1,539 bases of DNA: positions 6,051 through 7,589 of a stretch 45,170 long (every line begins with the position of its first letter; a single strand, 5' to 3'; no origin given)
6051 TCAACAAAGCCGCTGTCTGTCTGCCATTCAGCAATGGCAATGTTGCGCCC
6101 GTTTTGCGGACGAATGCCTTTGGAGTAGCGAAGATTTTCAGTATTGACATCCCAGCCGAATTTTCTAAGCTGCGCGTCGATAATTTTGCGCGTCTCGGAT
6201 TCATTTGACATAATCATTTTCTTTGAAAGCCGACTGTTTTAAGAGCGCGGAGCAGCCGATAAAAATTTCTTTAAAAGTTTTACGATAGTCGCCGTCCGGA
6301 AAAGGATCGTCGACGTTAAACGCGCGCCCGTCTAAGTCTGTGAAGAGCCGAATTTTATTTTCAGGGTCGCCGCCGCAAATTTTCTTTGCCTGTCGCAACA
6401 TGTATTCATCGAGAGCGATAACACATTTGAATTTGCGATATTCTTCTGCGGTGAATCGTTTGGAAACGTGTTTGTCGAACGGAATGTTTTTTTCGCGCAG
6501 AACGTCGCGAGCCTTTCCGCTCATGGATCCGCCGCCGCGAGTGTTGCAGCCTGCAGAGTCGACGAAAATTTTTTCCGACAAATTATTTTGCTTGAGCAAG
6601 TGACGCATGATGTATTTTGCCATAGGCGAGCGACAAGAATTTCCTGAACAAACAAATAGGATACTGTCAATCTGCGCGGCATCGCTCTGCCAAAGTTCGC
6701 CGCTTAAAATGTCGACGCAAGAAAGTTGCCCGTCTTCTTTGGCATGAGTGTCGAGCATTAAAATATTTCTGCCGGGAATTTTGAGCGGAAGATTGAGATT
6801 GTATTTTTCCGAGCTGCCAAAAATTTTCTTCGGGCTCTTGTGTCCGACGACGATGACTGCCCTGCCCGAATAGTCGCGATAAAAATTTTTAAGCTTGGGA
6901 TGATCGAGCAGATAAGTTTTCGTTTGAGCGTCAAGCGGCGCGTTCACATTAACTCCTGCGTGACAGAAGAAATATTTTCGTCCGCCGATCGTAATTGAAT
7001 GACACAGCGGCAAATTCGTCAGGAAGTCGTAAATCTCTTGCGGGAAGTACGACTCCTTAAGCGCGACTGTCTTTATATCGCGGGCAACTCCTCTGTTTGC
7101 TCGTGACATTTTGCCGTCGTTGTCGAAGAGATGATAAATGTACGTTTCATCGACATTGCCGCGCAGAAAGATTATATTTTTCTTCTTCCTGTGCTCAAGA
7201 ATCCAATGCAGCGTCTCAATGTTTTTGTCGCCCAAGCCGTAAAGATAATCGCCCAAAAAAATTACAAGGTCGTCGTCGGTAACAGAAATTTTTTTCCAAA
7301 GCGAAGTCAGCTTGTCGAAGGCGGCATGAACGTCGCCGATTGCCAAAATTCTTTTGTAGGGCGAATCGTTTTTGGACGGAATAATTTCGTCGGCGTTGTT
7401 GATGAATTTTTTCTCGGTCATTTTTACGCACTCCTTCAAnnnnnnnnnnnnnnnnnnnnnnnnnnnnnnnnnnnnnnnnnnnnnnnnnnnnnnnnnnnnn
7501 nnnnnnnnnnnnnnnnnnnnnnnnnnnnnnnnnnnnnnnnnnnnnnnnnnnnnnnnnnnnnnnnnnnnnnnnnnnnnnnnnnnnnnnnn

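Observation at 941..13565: NusG-paralog-led ~12.4 kb operon joining Sel1-repeat proteins, PPP phosphatases and an LMW-PTP to a type I restriction system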

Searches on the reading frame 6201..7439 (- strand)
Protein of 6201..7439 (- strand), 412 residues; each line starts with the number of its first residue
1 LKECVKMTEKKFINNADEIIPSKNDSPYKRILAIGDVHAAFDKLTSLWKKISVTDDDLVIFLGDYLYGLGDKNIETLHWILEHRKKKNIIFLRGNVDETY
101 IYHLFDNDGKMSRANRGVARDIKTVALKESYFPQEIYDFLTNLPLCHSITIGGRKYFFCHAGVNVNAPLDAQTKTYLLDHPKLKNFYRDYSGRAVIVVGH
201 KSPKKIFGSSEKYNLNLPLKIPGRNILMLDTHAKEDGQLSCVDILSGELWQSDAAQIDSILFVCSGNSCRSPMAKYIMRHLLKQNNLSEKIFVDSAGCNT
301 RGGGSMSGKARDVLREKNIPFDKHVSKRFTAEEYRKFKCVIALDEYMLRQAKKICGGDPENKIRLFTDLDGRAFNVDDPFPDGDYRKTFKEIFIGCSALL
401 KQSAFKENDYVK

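Call 4: search_protein_families(library=pfam, proteins=[window:6201-7439:-], max_evalue=0.01)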
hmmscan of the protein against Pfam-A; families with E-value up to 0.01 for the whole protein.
window:6201-7439:- (412 aa): 4 families
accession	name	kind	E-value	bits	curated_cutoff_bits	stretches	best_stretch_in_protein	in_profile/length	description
PF01451.26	LMWPc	-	2.2e-28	99.7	23.2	1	260-399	1-139/144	Low molecular weight phosphotyrosine protein phosphatase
PF00149.33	Metallophos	-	2.4e-16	61.2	21.5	1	30-204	2-159/191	Calcineurin-like phosphoesterase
PF12850.12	Metallophos_2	-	2.9e-08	34.3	27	1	30-200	2-115/154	Calcineurin-like phosphoesterase superfamily domain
PF14582.11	Metallophos_3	-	0.001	18.9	28.2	1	29-70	6-47/259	Metallophosphoesterase, calcineurin superfamily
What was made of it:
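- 6201..7421 (-): PPP-like domain (metal ligands kept, phosphate-binding DRG and catalytic His lost) fused to an LMW-PTP domain (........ ... DDP). Pfam LMWPc 2.2e-28 and Metallophos 2.4e-16 (call 4).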

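Call 6: search_protein_families(library=padloc, proteins=[window:6201-7439:-], max_evalue=0.01)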
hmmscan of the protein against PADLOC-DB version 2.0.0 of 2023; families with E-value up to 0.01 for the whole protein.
window:6201-7439:- (412 aa): 1 family
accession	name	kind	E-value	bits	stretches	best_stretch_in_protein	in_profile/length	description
PDLC04908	PDC-S10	-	0.0013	16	0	29-99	10-73/223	-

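Call 7: search_protein_families(library=ncbifam, proteins=[window:6201-7439:-], max_evalue=0.01)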
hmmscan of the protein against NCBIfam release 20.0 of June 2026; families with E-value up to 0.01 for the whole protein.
window:6201-7439:- (412 aa): 9 families
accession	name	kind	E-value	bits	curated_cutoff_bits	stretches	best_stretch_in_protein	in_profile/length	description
NF008486.0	PRK11391.1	equivalog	1.5e-10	41.7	247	1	256-355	5-98/148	phosphotyrosine-protein phosphatase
NF007520.0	PRK10126.1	equivalog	4.9e-10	40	243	1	258-404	3-135/147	low molecular weight protein-tyrosine-phosphatase Wzb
TIGR02691.1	arsC_pI258_fam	equivalog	7.9e-07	29.4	174.3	1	260-369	1-98/129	arsenate reductase (thioredoxin)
NF001204.0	PRK00166.1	equivalog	1.2e-06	28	176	1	32-166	4-126/276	symmetrical bis(5'-nucleosyl)-tetraphosphatase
NF010053.0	PRK13530.1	subfamily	1.3e-06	28.8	215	1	259-364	5-98/133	arsenate reductase (thioredoxin)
TIGR04075.1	bacter_Pnkp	equivalog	2e-05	23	750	1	54-165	220-325/851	polynucleotide kinase-phosphatase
NF007425.0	PRK09968.1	equivalog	0.0003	20.5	332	1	24-161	10-141/218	protein-serine/threonine phosphatase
TIGR00040.1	yfcE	subfamily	0.0047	17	56.25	0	30-126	2-85/158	YfcE family phosphodiesterase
TIGR02689.1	ars_reduc_gluta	equivalog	0.0075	16.5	157.6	0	260-343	3-78/126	arsenate reductase, glutathione/glutaredoxin type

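Call 13: find_encoding_contigs(protein=window:6201-7421:-, flank=10000, max_places=10)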
Protein window:6201-7421:- (406 aa): 1 contig read that carries it; 1 place shown.
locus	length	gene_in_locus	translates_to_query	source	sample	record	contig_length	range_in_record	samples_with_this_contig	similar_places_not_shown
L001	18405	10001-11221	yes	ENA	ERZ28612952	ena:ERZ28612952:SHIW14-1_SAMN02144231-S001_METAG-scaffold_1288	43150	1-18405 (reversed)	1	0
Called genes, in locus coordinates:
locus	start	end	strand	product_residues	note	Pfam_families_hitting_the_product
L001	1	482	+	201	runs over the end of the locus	PF12844:HTH_19, PF13560:HTH_31, PF01381:HTH_3, PF00072:Response_reg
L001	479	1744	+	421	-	PF06580:His_kinase, PF02518:HATPase_c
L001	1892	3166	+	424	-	PF25583:WCX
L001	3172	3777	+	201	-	-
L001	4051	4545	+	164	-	-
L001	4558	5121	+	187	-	PF02357:NusG, PF00467:KOW (weak)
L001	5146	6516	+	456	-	PF08238:Sel1 (faint)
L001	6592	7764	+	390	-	-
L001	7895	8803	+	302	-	PF00149:Metallophos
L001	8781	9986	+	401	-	PF08238:Sel1 (weak)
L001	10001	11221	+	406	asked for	PF00149:Metallophos, PF12850:Metallophos_2, PF01451:LMWPc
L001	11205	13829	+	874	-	PF04313:HSDR_N (faint), PF00270:DEAD, PF04851:ResIII, PF18766:SWI2_SNF2, PF00271:Helicase_C, PF08463:EcoEI_R_C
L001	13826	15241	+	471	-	PF12161:HsdM_N (weak), PF02384:N6_Mtase, PF01170:UPF0020, PF07669:Eco57I (weak)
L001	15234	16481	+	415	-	PF01420:Methylase_S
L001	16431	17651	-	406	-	PF00486:Trans_reg_C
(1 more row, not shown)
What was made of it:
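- On Housekeeping NusG: It is flanked by SLR genes (call 13).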

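Call 14: find_homologous_proteins(query=window:6201-7421:-, max_evalue=0.00001)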
Query window:6201-7421:- (406 aa): 211 proteins with E <= 0.00001 among 2804 candidates; the best 120 are listed.
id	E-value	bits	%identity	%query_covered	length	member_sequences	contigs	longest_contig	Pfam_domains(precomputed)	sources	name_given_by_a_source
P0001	3.5e-253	858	93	98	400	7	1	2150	PF12850.13,PF00149.34,PF01451.28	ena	-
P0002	1.6e-238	809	87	97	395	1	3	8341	PF12850.13,PF00149.34,PF01451.28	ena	-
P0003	3.3e-218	742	81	98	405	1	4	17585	PF12850.13,PF00149.34,PF01451.28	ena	-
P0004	1.2e-205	701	76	98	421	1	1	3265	PF12850.13,PF00149.34,PF01451.28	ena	-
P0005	3.5e-202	690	75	97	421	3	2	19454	PF12850.13,PF00149.34,PF01451.28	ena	-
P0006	3.1e-201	686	76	98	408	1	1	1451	PF12850.13,PF00149.34,PF01451.28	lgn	-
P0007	1.5e-200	684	75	98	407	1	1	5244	PF12850.13,PF00149.34,PF01451.28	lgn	-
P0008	3.2e-200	683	75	98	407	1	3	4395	PF12850.13,PF00149.34,PF01451.28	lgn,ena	-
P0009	1.1e-199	681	48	98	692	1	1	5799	PF12850.13,PF00149.34,PF01451.28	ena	-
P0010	8.9e-199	678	74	98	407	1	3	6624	PF12850.13,PF00149.34,PF01451.28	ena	-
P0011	2.3e-198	677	74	98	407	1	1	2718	PF12850.13,PF00149.34,PF01451.28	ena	-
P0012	3.2e-198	677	74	98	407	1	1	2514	PF12850.13,PF00149.34,PF01451.28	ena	-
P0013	3.7e-191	653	71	99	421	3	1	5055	PF12850.13,PF00149.34,PF01451.28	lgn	-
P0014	8.2e-190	649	70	98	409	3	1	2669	PF12850.13,PF00149.34,PF01451.28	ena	-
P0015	2.5e-188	644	71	98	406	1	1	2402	PF00149.34,PF01451.28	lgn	-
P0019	9.0e-186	636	69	98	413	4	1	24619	PF12850.13,PF00149.34,PF01451.28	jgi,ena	-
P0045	3.3e-167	574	65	98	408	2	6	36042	PF12850.13,PF00149.34,PF01451.28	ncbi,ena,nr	ncbi:MAG: metallophosphoesterase [Selenomonadaceae bacterium]|nr:metallophosphoesterase [Selenomonad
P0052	3.7e-150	518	67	60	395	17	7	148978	PF12850.13,PF00149.34,PF01451.28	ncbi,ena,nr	ncbi:MAG: metallophosphoesterase [Selenomonadaceae bacterium]|nr:metallophosphoesterase [Selenomonad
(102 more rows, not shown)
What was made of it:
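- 6201..7421 (-): 211 homologs (call 14).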

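Call 15: find_encoding_contigs(protein=P0003, flank=10000, max_places=3)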
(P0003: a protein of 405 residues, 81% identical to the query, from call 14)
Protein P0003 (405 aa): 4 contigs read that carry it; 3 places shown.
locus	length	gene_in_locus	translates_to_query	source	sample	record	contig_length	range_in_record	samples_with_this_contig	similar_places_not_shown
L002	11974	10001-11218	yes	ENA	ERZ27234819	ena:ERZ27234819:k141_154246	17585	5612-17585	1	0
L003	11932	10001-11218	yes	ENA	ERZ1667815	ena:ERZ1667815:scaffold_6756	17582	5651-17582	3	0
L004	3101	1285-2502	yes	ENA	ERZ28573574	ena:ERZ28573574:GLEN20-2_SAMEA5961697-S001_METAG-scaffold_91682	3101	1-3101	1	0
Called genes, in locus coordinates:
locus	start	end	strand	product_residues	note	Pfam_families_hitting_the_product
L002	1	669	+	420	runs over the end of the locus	PF25583:WCX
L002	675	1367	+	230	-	PF08238:Sel1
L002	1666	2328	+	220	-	-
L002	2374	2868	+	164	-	-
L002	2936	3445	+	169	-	PF02357:NusG, PF00467:KOW (weak)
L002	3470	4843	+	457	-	PF08238:Sel1 (weak)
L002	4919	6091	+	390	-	-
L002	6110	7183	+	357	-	PF13306:LRR_5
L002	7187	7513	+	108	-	PF13306:LRR_5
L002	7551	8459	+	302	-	PF00149:Metallophos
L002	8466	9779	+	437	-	PF08238:Sel1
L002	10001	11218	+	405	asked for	PF00149:Metallophos, PF12850:Metallophos_2 (weak), PF01451:LMWPc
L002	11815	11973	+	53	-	?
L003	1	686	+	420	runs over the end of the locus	PF25583:WCX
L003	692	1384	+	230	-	PF08238:Sel1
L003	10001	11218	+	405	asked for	PF00149:Metallophos, PF12850:Metallophos_2 (weak), PF01451:LMWPc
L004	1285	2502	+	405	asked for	PF00149:Metallophos, PF12850:Metallophos_2 (weak), PF01451:LMWPc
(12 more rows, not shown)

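Call 16: find_encoding_contigs(protein=P0045, flank=10000, max_places=3)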
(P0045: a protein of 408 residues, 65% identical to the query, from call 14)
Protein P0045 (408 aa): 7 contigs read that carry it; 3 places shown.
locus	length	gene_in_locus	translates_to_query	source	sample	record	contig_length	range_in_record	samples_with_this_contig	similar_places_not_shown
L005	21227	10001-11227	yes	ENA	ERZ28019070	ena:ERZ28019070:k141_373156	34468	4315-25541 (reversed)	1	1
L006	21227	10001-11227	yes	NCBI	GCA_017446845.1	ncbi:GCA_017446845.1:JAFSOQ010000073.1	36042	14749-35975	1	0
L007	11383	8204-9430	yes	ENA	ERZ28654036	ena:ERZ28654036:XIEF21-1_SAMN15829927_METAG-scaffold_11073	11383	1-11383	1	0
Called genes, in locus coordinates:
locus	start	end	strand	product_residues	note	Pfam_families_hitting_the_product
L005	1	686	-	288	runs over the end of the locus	PF02378:PTS_EIIC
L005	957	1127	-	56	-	-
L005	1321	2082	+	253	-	PF00149:Metallophos, PF12850:Metallophos_2 (weak)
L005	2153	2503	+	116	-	-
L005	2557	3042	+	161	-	-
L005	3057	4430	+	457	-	PF08238:Sel1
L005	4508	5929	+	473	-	-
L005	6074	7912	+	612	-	PF13306:LRR_5, PF13855:LRR_8 (faint), PF13306:LRR_5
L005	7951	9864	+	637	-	PF08238:Sel1 (weak)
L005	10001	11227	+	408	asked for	PF00149:Metallophos, PF12850:Metallophos_2, PF01451:LMWPc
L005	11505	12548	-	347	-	-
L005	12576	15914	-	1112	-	PF05183:RdRP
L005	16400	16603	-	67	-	PF13384:HTH_23 (faint)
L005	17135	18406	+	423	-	PF02403:Seryl_tRNA_N, PF00587:tRNA-synt_2b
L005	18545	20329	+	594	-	PF01336:tRNA_anti-codon, PF00152:tRNA-synt_2, PF02938:GAD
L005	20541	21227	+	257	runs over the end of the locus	PF20560:MotA_N (weak), PF01618:MotA_ExbB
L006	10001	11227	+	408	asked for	PF00149:Metallophos, PF12850:Metallophos_2, PF01451:LMWPc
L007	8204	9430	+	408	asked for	PF00149:Metallophos, PF12850:Metallophos_2, PF01451:LMWPc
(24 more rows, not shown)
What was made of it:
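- Repeat-protein content is variable and LRR_5 genes are inserted in some copies (calls 15, 16). BspA-type LRR_5 proteins occur in relatives (calls 15, 16).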

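Call 17: find_encoding_contigs(protein=P0052, flank=10000, max_places=3)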
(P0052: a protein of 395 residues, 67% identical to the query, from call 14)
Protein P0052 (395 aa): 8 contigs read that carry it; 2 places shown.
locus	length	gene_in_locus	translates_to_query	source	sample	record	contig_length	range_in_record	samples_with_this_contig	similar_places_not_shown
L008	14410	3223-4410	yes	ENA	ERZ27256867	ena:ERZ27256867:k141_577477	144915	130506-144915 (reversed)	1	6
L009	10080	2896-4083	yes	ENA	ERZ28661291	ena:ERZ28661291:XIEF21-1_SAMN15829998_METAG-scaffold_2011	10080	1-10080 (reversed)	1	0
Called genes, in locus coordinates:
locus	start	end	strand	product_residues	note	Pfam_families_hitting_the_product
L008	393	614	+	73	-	-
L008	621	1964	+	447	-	PF08238:Sel1 (weak)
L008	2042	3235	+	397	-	PF00149:Metallophos, PF01451:LMWPc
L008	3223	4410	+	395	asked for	PF01451:LMWPc, PF00149:Metallophos, PF12850:Metallophos_2 (weak)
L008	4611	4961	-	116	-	PF01245:Ribosomal_L19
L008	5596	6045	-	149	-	-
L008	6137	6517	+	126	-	-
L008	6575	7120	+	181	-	PF01751:Toprim, PF13155:Toprim_2 (weak), PF13662:Toprim_4, PF13331:DUF4093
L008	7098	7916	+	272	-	PF00398:RrnaAD, PF13649:Methyltransf_25 (faint)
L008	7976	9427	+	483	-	PF01235:Na_Ala_symp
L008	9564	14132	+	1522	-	PF04563:RNA_pol_Rpb2_1, PF04561:RNA_pol_Rpb2_2, PF04565:RNA_pol_Rpb2_3, PF10385:RNA_pol_Rpb2_45, PF00562:RNA_pol_Rpb2_6, PF04560:RNA_pol_Rpb2_7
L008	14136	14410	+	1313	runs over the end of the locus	PF04997:RNA_pol_Rpb1_1, PF00623:RNA_pol_Rpb1_2, PF04983:RNA_pol_Rpb1_3, PF05000:RNA_pol_Rpb1_4, PF04998:RNA_pol_Rpb1_5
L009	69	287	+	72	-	-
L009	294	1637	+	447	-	PF08238:Sel1 (weak)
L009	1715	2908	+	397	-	PF00149:Metallophos, PF01451:LMWPc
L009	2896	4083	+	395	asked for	PF01451:LMWPc, PF00149:Metallophos, PF12850:Metallophos_2 (weak)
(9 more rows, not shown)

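Call 22: find_related_loci(query=A1, collection=genome_contigs, flank=10000)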
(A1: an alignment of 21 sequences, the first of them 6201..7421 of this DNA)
Query A1 (406 aa) in genome_contigs; peptide patterns used: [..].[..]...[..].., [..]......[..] (x = any residue, [..] = any of these).
600 stretches matched a pattern (row limit reached: there are more); 573 encode a relative of the query (tblastn E <= 1e-3); the best 80 are kept; 80 distinct loci.
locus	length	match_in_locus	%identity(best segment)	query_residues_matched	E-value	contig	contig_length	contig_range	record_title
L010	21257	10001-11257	43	2-396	2e-107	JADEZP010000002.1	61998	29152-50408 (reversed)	MAG: Quinella sp. 1Q7 NODE_12_length_61998_cov_7.64686_ID_5055219, whole genome shotgun sequence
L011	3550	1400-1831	35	254-394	5e-22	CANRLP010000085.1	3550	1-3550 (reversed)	MAG: uncultured Bacilli bacterium isolate Lapin-018__bin93 genome assembly, contig: Lapin-018__NODE_32150_length_3550_co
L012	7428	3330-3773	33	248-394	4e-21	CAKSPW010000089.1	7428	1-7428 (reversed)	MAG: uncultured Clostridia bacterium isolate REFINED_METABAT215_TOP10_CONTIGS_1500_ASSEMBLY_K77_MERGED__Hadza_MoBio_hadz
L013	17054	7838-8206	34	251-374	2e-17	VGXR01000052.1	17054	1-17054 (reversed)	MAG: Planctomycetota bacterium isolate M_surface_10_m2_213 M_surface_10_m2_213_Ga0194123_10004009, whole genome shotgun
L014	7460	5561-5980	32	254-386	9e-16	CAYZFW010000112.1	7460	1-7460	MAG TPA_asm: uncultured Phycisphaeraceae bacterium isolate SRP287051_co2_107 genome assembly, contig: NODE_15589_length_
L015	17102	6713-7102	32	254-386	1e-15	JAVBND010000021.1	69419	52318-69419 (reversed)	MAG: Eubacteriales bacterium isolate EPI_MAG_00069 c_000002476062, whole genome shotgun sequence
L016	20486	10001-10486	32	236-396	2e-15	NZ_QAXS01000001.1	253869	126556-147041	Halanaerobium saccharolyticum strain WC1 Ga0213556_101, whole genome shotgun sequence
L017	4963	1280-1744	30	231-386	2e-15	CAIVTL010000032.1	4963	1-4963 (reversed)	candidate division WOR-3 bacterium isolate AlinenSedimentsD0_bin-1181 genome assembly, contig: bin-1181:032/755, whole g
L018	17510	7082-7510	32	254-394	1e-14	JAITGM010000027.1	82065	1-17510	MAG: Christensenellaceae bacterium isolate Pc512_bin130 k119_3020194, whole genome shotgun sequence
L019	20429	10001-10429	33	243-387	1e-14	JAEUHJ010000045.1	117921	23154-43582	MAG: Verrucomicrobiaceae bacterium isolate new MAG-14 k141_2015329, whole genome shotgun sequence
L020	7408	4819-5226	33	254-396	2e-14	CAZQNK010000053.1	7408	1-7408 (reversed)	MAG TPA_asm: uncultured Clostridia bacterium isolate SRP222994_co1_330 genome assembly, contig: NODE_20483_length_7408_c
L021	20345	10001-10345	35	245-357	3e-14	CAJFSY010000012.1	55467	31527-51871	uncultured Neglecta sp isolate Chicken_3_mag_157 genome assembly, contig: MAGpy_11413_3_idba_bin_157_fascaffold_637, who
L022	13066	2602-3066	30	231-386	3e-14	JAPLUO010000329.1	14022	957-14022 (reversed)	MAG: candidate division WOR-3 bacterium isolate LacPavin_0920_WC90_MAG_62_12 LacPavin_0920_WC90_scaffold_1912968, whole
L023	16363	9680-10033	31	254-374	4e-14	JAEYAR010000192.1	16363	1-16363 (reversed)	MAG: Bacillota bacterium isolate OH_HDB_30 k127_347793, whole genome shotgun sequence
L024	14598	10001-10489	30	241-396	7e-14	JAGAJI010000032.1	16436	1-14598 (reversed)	MAG: Clostridia bacterium isolate RGIG8495 Water_deer_Cecum-1__c142652, whole genome shotgun sequence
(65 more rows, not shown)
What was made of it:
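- Tried and rejected: The genome_contigs scan with the full fusion alignment (call 22) was swamped by generic LMW-PTP hits.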

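Call 23: find_encoding_contigs(protein=P0002, flank=10000, max_places=3)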
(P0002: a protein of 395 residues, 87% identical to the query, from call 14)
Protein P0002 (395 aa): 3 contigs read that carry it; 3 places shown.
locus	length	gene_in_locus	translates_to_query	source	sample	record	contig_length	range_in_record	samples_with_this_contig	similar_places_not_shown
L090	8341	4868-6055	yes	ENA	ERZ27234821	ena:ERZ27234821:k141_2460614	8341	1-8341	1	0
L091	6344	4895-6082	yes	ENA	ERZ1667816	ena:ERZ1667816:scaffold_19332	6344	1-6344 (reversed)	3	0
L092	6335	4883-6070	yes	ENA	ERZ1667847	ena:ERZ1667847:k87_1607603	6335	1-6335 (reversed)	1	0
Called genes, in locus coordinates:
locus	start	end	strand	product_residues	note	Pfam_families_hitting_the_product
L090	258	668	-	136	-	-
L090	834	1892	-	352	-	-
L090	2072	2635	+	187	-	PF13424:TPR_12 (faint), PF00515:TPR_1 (faint), PF07719:TPR_2 (faint), PF13181:TPR_8 (faint), PF13428:TPR_14 (faint)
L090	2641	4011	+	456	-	PF08238:Sel1 (weak)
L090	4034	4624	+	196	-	-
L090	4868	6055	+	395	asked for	PF00149:Metallophos, PF12850:Metallophos_2 (weak), PF01451:LMWPc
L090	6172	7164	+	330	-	PF01384:PHO4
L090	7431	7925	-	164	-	PF01923:Cob_adeno_trans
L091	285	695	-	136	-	-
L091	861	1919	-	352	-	-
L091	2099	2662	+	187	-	PF13424:TPR_12 (faint), PF00515:TPR_1 (faint), PF07719:TPR_2 (faint), PF13181:TPR_8 (faint), PF13428:TPR_14 (faint)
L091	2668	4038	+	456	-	PF08238:Sel1 (weak)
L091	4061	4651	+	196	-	-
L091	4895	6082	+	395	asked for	PF00149:Metallophos, PF12850:Metallophos_2 (weak), PF01451:LMWPc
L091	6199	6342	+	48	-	?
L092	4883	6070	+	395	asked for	PF00149:Metallophos, PF12850:Metallophos_2 (weak), PF01451:LMWPc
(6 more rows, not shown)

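Call 24: find_encoding_contigs(protein=P0005, flank=10000, max_places=2)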
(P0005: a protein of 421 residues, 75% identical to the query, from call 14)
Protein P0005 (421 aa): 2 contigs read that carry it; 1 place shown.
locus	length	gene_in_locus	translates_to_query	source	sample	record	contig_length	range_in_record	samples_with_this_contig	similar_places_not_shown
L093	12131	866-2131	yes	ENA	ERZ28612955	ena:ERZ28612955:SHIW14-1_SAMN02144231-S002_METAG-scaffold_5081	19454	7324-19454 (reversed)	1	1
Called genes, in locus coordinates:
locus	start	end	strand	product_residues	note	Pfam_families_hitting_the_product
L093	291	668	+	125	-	PF08238:Sel1 (faint)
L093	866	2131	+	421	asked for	PF00149:Metallophos, PF12850:Metallophos_2 (weak), PF01451:LMWPc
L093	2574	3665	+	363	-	PF01008:IF-2B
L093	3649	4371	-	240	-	PF00596:Aldolase_II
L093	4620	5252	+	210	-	PF08282:Hydrolase_3, PF00702:Hydrolase, PF05116:S6PP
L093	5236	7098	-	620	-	PF01740:STAS, PF00501:AMP-binding, PF13193:AMP-binding_C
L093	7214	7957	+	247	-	PF00135:COesterase, PF20434:BD-FAE (faint), PF07859:Abhydrolase_3 (faint), PF00135:COesterase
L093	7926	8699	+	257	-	PF00135:COesterase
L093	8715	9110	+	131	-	-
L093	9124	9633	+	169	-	PF01636:APH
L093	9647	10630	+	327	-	PF01740:STAS, PF13466:STAS_2, PF01636:APH (weak)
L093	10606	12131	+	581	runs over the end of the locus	PF01554:MatE, PF03023:MurJ (weak), PF01554:MatE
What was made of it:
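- The fusion gene belongs to a multi-copy, multi-strain family in the same sample series (L093, call 24).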
